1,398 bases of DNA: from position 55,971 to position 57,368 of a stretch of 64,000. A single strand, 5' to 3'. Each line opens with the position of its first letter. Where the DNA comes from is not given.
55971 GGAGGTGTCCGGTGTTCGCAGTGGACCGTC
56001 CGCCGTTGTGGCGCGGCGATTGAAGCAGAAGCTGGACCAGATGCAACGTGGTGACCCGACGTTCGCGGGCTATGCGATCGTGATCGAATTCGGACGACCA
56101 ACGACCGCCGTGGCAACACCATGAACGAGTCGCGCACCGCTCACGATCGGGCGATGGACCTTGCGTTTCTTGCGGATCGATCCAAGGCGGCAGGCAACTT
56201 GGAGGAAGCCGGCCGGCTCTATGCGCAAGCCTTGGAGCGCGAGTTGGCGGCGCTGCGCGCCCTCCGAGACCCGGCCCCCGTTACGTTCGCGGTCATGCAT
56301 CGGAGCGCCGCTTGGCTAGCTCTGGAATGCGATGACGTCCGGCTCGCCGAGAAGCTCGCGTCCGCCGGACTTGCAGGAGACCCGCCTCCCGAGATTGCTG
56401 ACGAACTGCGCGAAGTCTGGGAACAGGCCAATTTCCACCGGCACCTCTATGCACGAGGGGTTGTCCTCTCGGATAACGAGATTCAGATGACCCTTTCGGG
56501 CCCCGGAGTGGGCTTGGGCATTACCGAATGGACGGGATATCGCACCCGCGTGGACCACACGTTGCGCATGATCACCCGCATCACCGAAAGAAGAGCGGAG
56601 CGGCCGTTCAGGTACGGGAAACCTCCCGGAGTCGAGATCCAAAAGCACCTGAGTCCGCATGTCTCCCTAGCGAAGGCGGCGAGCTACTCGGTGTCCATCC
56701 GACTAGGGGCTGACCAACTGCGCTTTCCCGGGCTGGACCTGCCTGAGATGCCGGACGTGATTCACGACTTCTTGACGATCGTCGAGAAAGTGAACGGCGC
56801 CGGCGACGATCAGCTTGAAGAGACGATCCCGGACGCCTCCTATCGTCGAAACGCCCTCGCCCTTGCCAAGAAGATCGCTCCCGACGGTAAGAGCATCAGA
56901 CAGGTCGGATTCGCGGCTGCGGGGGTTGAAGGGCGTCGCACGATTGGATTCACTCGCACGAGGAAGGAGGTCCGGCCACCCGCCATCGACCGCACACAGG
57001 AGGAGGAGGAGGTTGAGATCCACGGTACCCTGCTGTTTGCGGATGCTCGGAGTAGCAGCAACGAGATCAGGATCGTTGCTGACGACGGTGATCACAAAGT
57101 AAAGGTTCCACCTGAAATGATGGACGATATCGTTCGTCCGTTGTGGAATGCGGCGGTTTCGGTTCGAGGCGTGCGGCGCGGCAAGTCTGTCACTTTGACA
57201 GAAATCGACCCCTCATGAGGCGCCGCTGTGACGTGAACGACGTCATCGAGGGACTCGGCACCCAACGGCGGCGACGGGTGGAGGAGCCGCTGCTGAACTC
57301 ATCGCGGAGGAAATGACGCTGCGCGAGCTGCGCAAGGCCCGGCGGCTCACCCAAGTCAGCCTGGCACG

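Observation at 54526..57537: Orphan beta-class MTase + two coupled genes of unknown function + XRE HTH: candidate undescribed defence/toxin module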

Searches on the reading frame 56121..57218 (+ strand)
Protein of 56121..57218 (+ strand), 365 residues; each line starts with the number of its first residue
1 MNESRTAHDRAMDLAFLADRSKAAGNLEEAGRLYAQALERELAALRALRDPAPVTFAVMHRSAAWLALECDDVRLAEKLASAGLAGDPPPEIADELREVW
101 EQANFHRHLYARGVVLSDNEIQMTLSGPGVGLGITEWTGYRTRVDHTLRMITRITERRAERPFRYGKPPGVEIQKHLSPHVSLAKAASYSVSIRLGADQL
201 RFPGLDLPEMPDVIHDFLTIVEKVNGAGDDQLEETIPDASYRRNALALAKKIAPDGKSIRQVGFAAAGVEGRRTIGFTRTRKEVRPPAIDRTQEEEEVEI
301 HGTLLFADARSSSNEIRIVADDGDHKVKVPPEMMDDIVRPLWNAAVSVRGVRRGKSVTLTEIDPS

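Call 3: search_protein_families(library=pfam, proteins=[window:56121-57218:+], max_evalue=0.1)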
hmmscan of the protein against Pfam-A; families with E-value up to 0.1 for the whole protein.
window:56121-57218:+ (365 aa): 0 families

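Call 4: search_protein_families(library=padloc, proteins=[window:56121-57218:+], max_evalue=0.1)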
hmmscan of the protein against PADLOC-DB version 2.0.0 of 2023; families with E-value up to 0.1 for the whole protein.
window:56121-57218:+ (365 aa): 0 families

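Call 5: search_protein_families(library=ncbifam, proteins=[window:56121-57218:+], max_evalue=0.1)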
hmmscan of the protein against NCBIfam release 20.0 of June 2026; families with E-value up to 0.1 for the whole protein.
window:56121-57218:+ (365 aa): 0 families

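Call 8: find_homologous_proteins(query=window:56121-57218:+)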
Query window:56121-57218:+ (365 aa): 196 proteins with E <= 0.001 among 8000 candidates; the best 120 are listed.
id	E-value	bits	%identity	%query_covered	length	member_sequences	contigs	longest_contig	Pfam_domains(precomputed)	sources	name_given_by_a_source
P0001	3.0e-238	807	100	100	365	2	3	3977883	-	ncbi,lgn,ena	-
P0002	2.7e-205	699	87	100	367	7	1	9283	-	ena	-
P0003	2.8e-202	689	87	96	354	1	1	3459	-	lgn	-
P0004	7.3e-201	685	86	100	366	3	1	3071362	-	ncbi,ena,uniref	ncbi:hypothetical protein [Candidatus Palauibacter sp.]|uniref:hypothetical protein n=1 Tax=Candidat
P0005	5.1e-199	678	82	99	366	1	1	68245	-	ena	-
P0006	1.3e-198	677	87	97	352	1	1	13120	-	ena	-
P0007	9.7e-197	671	85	99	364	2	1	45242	-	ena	-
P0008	5.7e-193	659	82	100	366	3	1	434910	-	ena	-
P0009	4.8e-191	652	82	100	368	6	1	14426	-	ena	-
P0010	8.9e-191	651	81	100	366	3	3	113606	-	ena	-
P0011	9.5e-190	648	81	99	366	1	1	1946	-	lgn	-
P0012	1.9e-188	644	80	99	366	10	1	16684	-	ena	-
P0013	4.3e-187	639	80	100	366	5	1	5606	-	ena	-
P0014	9.3e-183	625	79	99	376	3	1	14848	-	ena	-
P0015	2.2e-175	601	76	99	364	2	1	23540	-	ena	-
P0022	2.1e-171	588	75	99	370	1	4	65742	-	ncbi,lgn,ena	-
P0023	6.9e-170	583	75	100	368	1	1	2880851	-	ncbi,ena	-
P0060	2.2e-76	275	39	98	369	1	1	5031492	-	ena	-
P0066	1.3e-74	269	43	100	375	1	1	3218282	-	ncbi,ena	-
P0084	4.9e-72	261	39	99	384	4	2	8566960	-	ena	-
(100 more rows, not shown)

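Call 11: find_encoding_contigs(protein=P0084, flank=6000, max_places=3)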
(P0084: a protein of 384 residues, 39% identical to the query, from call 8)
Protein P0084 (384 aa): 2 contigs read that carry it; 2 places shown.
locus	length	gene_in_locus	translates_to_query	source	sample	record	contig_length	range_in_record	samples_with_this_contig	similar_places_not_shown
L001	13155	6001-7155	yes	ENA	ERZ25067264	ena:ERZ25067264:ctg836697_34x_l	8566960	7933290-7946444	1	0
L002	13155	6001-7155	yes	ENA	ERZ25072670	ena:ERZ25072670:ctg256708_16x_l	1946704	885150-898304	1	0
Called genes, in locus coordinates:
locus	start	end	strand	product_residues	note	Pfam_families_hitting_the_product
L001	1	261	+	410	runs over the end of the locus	PF08007:JmjC_2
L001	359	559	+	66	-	-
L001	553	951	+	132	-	PF01850:PIN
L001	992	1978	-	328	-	-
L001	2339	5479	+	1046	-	PF00176:SNF2-rel_dom, PF00270:DEAD, PF04851:ResIII, PF13020:NOV_C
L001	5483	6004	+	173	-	-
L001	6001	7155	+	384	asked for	-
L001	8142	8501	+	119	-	PF01909:NTP_transf_2, PF18765:Polbeta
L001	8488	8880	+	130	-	PF05168:HEPN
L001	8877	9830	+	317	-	PF06634:DUF1156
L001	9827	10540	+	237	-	-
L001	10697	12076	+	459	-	PF13175:AAA_15, PF13476:AAA_23 (weak), PF13304:AAA_21, PF13175:AAA_15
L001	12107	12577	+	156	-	PF01850:PIN (faint)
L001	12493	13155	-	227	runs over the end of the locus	-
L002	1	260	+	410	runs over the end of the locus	PF08007:JmjC_2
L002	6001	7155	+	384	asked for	-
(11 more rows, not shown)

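Call 12: find_encoding_contigs(protein=P0066, flank=6000, max_places=3)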
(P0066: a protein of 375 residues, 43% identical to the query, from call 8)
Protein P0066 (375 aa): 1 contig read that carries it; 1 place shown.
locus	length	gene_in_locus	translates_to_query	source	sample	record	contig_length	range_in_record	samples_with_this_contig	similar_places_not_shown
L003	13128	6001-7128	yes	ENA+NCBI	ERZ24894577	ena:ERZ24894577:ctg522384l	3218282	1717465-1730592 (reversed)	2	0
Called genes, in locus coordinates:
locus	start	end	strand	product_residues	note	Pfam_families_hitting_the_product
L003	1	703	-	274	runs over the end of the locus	PF01503:PRA-PH (faint), PF03819:MazG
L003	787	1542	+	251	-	PF07314:Lit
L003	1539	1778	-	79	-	PF09723:Zn_ribbon_8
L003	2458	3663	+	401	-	PF00291:PALP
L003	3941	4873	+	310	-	PF05569:Peptidase_M56 (weak), PF01435:Peptidase_M48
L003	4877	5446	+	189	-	PF22742:PspAB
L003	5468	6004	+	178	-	-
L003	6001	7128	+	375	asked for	-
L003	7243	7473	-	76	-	-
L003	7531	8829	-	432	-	PF02812:ELFV_dehydrog_N, PF00208:ELFV_dehydrog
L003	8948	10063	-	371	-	PF03130:HEAT_PBS (faint), PF08331:QueG_DUF1730, PF13484:Fer4_16, PF13646:HEAT_2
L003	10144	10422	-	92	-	PF22743:PspAA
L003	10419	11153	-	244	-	PF04012:PspA_IM30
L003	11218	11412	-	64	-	-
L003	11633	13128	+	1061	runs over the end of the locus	PF00873:ACR_tran, PF03176:MMPL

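Call 17: find_encoding_contigs(protein=P0001, flank=10000, max_places=3)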
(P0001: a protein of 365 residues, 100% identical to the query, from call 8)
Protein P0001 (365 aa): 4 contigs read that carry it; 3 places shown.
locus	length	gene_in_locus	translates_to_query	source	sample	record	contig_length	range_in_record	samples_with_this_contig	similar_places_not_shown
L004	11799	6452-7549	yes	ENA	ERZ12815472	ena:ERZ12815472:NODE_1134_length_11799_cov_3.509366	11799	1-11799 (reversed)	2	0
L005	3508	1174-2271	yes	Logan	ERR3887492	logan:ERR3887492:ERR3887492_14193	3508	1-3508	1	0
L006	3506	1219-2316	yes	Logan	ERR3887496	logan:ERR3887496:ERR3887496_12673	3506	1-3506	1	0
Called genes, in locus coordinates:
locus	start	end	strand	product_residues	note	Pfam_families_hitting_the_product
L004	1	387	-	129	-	?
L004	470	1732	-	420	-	PF13173:AAA_14, PF13635:DUF4143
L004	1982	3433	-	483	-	PF04909:Amidohydro_2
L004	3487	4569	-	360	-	PF00375:SDF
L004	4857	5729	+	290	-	PF03602:Cons_hypoth95 (faint), PF01555:N6_N4_Mtase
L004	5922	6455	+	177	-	-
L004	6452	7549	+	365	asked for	-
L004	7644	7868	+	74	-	PF01381:HTH_3 (weak), PF13560:HTH_31 (weak), PF13744:HTH_37 (weak)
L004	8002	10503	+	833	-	PF02368:Big_2 (weak), PF02369:Big_1 (faint), PF22359:Big-like (weak), PF26918:Ig_Eae (weak), PF02368:Big_2, PF00560:LRR_1 (faint), PF13855:LRR_8 (weak), PF23598:LRR_14, +1 more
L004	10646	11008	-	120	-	PF07883:Cupin_2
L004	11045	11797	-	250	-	?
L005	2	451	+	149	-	?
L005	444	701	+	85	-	-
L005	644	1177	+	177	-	-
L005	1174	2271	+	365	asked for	-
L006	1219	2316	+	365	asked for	-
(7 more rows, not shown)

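Call 18: find_encoding_contigs(protein=P0060, flank=6000, max_places=3)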
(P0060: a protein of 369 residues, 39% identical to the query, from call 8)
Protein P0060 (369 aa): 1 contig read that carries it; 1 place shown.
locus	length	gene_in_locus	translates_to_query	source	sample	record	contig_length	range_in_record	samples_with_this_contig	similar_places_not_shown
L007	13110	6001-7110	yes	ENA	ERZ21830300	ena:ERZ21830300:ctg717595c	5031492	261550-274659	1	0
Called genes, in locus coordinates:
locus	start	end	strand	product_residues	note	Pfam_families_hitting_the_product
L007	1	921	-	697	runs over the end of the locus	PF04879:Molybdop_Fe4S4, PF00384:Molybdopterin, PF01568:Molydop_binding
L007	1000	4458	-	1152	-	PF00289:Biotin_carb_N, PF02222:ATP-grasp, PF02786:CPSase_L_D2, PF07478:Dala_Dala_lig_C, PF02785:Biotin_carb_C, PF00364:Biotin_lipoyl, PF01039:Carboxyl_trans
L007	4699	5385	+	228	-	PF00753:Lactamase_B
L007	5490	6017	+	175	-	-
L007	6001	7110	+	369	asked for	-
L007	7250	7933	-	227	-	PF14512:TM1586_NiRdase (faint), PF00881:Nitroreductase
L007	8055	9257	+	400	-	PF01244:Peptidase_M19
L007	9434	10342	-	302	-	PF03096:Ndr (faint), PF00561:Abhydrolase_1, PF00975:Thioesterase (weak), PF12146:Hydrolase_4, PF12697:Abhydrolase_6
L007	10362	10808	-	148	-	PF01042:Ribonuc_L-PSP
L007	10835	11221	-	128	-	PF14534:DUF4440, PF12680:SnoaL_2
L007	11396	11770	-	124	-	PF02452:PemK_toxin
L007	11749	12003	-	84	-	-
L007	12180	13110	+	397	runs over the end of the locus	PF02771:Acyl-CoA_dh_N, PF02770:Acyl-CoA_dh_M, PF00441:Acyl-CoA_dh_1, PF08028:Acyl-CoA_dh_2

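Call 20: search_solved_structures(query=A2, max_evalue=10)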
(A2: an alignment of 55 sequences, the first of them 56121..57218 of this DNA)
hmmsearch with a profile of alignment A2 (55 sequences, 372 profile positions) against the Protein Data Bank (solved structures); distinct sequences matched with E-value up to 10: 26.
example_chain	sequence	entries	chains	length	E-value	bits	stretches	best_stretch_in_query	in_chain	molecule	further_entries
7obi_A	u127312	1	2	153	2.9e-06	29.4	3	12-50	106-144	CTPR-rv4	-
1wr0_A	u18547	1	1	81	0.0078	18.1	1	1-45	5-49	SKD1 protein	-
4u7y_A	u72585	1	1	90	0.0089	17.9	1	1-43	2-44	Vacuolar protein sorting-associated protein 4B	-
2jqh_A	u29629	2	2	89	0.009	17.9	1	1-45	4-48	Vacuolar protein sorting-associating protein 4B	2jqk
2cpt_A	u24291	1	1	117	0.015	17.1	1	1-43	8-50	Vacuolar sorting protein 4b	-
1yxr_A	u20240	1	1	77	0.068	15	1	8-50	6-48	vacuolar protein sorting factor 4A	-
2jq9_A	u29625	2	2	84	0.084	14.7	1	8-50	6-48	Vacuolar protein sorting-associating protein 4A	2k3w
2zam_A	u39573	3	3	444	0.12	14.3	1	1-42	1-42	Vacuolar protein sorting-associating protein 4B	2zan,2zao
4dxe_A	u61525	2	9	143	0.13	14.1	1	106-174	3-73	acyl-carrier-protein synthase | Holo-[acyl-carrier-protein] synthase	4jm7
7l9x_A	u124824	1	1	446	0.14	13.9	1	1-43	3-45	Vacuolar protein sorting-associated protein 4B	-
1w3b_A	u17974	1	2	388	0.22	13.3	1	11-45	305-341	UDP-N-ACETYLGLUCOSAMINE--PEPTIDE N-ACETYLGLUCOSAMINYLTRANSFERASE 110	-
6eou_A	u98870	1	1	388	0.22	13.3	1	11-45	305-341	UDP-N-acetylglucosamine--peptide N-acetylglucosaminyltransferase 110 kDa subunit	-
6vfh_A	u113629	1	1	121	0.48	12.2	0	22-51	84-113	T33_dn10A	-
8cm9_A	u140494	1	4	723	1.7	10.4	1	12-45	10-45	UDP-N-acetylglucosamine--peptide N-acetylglucosaminyltransferase 110 kDa subunit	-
6ibo_A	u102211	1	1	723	1.7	10.4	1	12-45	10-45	UDP-N-acetylglucosamine--peptide N-acetylglucosaminyltransferase 110 kDa subunit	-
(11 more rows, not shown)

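Call 22: find_related_loci(query=A2, collection=genome_contigs, flank=10000)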
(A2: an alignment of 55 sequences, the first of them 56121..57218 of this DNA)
Query A2 (365 aa) in genome_contigs; peptide patterns used: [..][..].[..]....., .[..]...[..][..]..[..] (x = any residue, [..] = any of these).
598 stretches matched a pattern (row limit reached: there are more); 135 encode a relative of the query (tblastn E <= 1e-3); the best 80 are kept; 80 distinct loci.
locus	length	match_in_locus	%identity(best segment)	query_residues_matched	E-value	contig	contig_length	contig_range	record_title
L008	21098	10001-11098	83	1-365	0e+0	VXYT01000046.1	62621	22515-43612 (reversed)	MAG: Candidatus Palauibacter ramosifaciens isolate SB0670_bin_18 NODE_292_length_62621_cov_25.608014, whole genome shotg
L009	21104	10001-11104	76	1-364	1e-175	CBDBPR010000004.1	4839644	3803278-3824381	MAG: Longimicrobiales bacterium isolate 15bddbfb-3f49-4ba2-9727-ef350e1ccbcb genome assembly, contig: contig_4, whole ge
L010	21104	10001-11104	75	1-365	2e-170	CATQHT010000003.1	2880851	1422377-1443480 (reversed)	MAG: Rhodothermales bacterium isolate a7cc18d6-0ed0-4e83-aced-35ea7cdf15e7 genome assembly, contig: contig_3, whole geno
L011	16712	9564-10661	70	1-363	2e-167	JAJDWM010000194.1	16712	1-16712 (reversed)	MAG: Bryobacterales bacterium isolate jk18x25bins.29 k141_682534, whole genome shotgun sequence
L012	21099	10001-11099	84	1-364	4e-166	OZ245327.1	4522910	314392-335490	MAG: Longimicrobiales bacterium isolate a868c1f5-20c0-43c7-9325-8e090fe4a492 genome assembly, chromosome: 1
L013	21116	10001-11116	44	1-364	5e-89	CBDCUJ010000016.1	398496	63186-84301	MAG: Dehalococcoidia bacterium isolate 29918375-b316-4374-90ff-90775800fcb1 genome assembly, contig: contig_16, whole ge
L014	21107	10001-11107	41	1-364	3e-86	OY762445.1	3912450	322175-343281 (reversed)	MAG: bacterium isolate 4d88f91b-64ba-49ef-9c7d-4906d56127d1 genome assembly, chromosome: 1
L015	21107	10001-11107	42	1-364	1e-85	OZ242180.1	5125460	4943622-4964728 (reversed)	MAG: Candidatus Latescibacterota bacterium isolate 7123bf0d-be33-4206-a55c-e1281b3fc930 genome assembly, chromosome: 1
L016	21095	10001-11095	42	1-362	2e-84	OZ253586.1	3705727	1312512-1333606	MAG: Dehalococcoidia bacterium isolate d3159264-bc79-429f-a3e1-480caf473a69 genome assembly, chromosome: 1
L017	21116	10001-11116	41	1-365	1e-82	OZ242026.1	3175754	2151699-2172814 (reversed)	MAG: Nitrospirales bacterium isolate ad4af3c8-44ab-4a5f-8523-14f9326d4af7 genome assembly, chromosome: 1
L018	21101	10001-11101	42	1-363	2e-82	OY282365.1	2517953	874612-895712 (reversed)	MAG: uncultured Dehalococcoidia bacterium isolate fd47c038-abb2-4c05-9cdb-6b11942eec52 genome assembly, chromosome: 1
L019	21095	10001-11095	43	1-362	5e-82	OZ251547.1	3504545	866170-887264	MAG: Dehalococcoidia bacterium isolate 7c1018f6-8209-44eb-a256-ba93cc78eb51 genome assembly, chromosome: 1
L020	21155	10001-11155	40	1-364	1e-81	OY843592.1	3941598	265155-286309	MAG: bacterium isolate 70215dce-3925-452b-89ef-f300e4ed0d2f genome assembly, chromosome: 1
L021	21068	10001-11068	43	8-362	6e-81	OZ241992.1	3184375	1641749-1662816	MAG: Dehalococcoidia bacterium isolate ad06a298-89b6-49a3-928e-ce4bba0dcfa3 genome assembly, chromosome: 1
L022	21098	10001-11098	43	1-362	4e-81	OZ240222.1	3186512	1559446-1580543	MAG: Dehalococcoidia bacterium isolate bda7ac21-848d-445c-aae4-c7980c7e0923 genome assembly, chromosome: 1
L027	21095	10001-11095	39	1-362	1e-78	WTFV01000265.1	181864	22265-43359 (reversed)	MAG: Acidobacteria bacterium isolate CO36386bin_12 NODE_38_length_181864_cov_20.516405, whole genome shotgun sequence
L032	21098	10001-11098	39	1-362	3e-78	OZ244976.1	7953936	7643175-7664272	MAG: Vicinamibacterales bacterium isolate 759df215-7f35-4b58-97f0-56a84cd7420d genome assembly, chromosome: 2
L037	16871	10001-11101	41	1-363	7e-77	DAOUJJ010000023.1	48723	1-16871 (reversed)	MAG TPA_asm: Dehalococcoidia bacterium isolate S32_260 k113_587552, whole genome shotgun sequence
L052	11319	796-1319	75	1-362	5e-72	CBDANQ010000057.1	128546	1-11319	MAG: Longimicrobiales bacterium isolate c0751727-f74d-4a5d-b301-648463fcc0b2 genome assembly, contig: contig_57, whole g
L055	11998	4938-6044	39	1-365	2e-71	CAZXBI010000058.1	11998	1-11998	MAG TPA_asm: uncultured Syntrophorhabdus sp. isolate SRP302447_co4_432 genome assembly, contig: NODE_14270_length_11998_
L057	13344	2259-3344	38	8-362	2e-69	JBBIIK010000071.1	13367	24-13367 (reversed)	MAG: Acidobacteriota bacterium isolate SLS170214_bin_137 NODE_1652_length_13367_cov_5.83112, whole genome shotgun sequen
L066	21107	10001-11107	38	1-362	1e-64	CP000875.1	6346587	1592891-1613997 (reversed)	Herpetosiphon aurantiacus DSM 785, complete genome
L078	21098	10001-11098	34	1-362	2e-60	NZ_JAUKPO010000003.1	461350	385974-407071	Rhodocytophaga aerolata strain KACC 12507 NODE_3_length_461350_cov_93.496103, whole genome shotgun sequence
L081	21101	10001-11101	42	1-363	2e-80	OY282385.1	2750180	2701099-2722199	MAG: uncultured Dehalococcoidia bacterium genome assembly, chromosome: 1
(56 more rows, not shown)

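Call 24: predict_structure(alignment_id=A2)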
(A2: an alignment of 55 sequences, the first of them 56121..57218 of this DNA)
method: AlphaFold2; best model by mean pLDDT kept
length: 365 residues; sequences in the alignment: 55
mean_pLDDT: 86.9   pTM: 0.80
mean pLDDT of the five models: 86.9, 85.5, 84.2, 83.7, 82.4
residues with pLDDT >= 90: 183; 70-90: 142; 50-70: 35; < 50: 5
segments of 3 or more residues with pLDDT < 50: none
pLDDT, mean of each block of 10 residues (from residue 1): 90 97 92 98 94 94 97 95 96 95 84 79 89 81 94 94 84 89 76 76 73 93 82 87 92 91 85 88 72 72 71 79 88 86 90 86 86
secondary structure, 60 per line:
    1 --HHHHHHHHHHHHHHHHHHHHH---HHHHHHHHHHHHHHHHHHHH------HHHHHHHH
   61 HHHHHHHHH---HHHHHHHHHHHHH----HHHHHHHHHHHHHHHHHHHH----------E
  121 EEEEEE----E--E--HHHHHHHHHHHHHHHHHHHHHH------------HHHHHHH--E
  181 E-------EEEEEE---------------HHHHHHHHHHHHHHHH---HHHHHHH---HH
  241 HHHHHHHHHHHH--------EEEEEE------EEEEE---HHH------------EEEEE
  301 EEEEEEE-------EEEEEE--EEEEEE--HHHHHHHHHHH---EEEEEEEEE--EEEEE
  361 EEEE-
elements in order: H3-23 H27-46 H53-69 H73-85 H90-109 E120-126 H137-158 H171-177 E189-194 H210-225 H229-235 H239-252 E261-266 E273-277 E296-307 E315-320 E323-328 H331-341 E345-353 E356-364

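Call 37: search_protein_families(library=pfam, alignment_id=A3, max_evalue=0.00001)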
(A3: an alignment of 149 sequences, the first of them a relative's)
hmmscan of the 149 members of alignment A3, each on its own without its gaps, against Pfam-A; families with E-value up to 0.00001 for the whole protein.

A. member 1, L008:6881-8143:- (420 aa): 1 family
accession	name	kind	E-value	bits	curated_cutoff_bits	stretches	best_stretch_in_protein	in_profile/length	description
PF00375.23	SDF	-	5.5e-119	398.1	27.9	1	13-407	1-386/387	Sodium:dicarboxylate symporter family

B. families by the number of members that match (of 149 scanned): 159 families (the first 25 are shown)
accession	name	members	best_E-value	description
PF00271.37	Helicase_C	4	2.5e-25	Helicase conserved C-terminal domain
PF00174.25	Oxidored_molyb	3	2.6e-44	Oxidoreductase molybdopterin binding domain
PF00176.29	SNF2-rel_dom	3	6e-20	SNF2-related domain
PF04851.21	ResIII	3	5.4e-15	Type III restriction enzyme, res subunit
PF02012.26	BNR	3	8.3e-12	BNR/Asp-box repeat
PF00270.35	DEAD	3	1.6e-10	DEAD/DEAH box helicase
PF02719.21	Polysacc_synt_2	2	3e-115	Polysaccharide biosynthesis protein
PF01370.27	Epimerase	2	2.4e-61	NAD dependent epimerase/dehydratase family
PF16363.11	GDP_Man_Dehyd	2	1.3e-53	GDP-mannose 4,6 dehydratase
PF00528.27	BPD_transp_1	2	6.1e-42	Binding-protein-dependent transport system inner membrane component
PF04465.17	DUF499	2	1.4e-34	Protein of unknown function (DUF499)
PF03737.21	RraA-like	2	3.8e-33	Aldolase/RraA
PF13088.12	BNR_2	2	4.4e-30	BNR repeat-like domain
PF13020.12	NOV_C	2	1.7e-22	Protein NO VEIN, C-terminal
PF01168.26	Ala_racemase_N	2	3.8e-20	Alanine racemase, N-terminal domain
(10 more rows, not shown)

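Call 38: search_protein_families(library=pfam, alignment_id=A4, max_evalue=0.00001)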
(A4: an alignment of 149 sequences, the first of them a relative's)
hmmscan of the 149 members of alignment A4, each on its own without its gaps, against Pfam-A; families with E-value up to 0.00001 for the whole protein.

A. member 1, L008:11322-11684:- (120 aa): 1 family
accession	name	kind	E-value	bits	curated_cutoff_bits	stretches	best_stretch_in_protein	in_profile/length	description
PF07883.17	Cupin_2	-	1.7e-08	34.5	27.2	1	40-106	3-69/70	Cupin domain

B. families by the number of members that match (of 149 scanned): 122 families (the first 25 are shown)
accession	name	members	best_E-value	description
PF02384.22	N6_Mtase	5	3.9e-51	N-6 DNA Methylase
PF01420.25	Methylase_S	5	2.6e-33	Type I restriction modification DNA specificity domain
PF02775.26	TPP_enzyme_C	4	1.2e-44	Thiamine pyrophosphate enzyme, C-terminal TPP binding domain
PF04851.21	ResIII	4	4.4e-36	Type III restriction enzyme, res subunit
PF02776.23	TPP_enzyme_N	4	1.8e-35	Thiamine pyrophosphate enzyme, N-terminal TPP binding domain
PF00205.28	TPP_enzyme_M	4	2e-33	Thiamine pyrophosphate enzyme, central domain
PF06634.17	DUF1156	3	1.3e-22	Protein of unknown function (DUF1156)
PF00107.32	ADH_zinc_N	3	4.1e-22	Zinc-binding dehydrogenase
PF08240.17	ADH_N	3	3.1e-12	Alcohol dehydrogenase GroES-like domain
PF00270.35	DEAD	3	4.4e-11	DEAD/DEAH box helicase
PF13602.12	ADH_zinc_N_2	3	1.5e-09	Zinc-binding dehydrogenase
PF16912.11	Glu_dehyd_C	3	2.2e-08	Glucose dehydrogenase C-terminus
PF00285.26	Citrate_synt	2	1.7e-128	Citrate synthase, C-terminal domain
PF01266.30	DAO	2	1.3e-66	FAD dependent oxidoreductase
PF00296.26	Bac_luciferase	2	2.4e-53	Luciferase-like monooxygenase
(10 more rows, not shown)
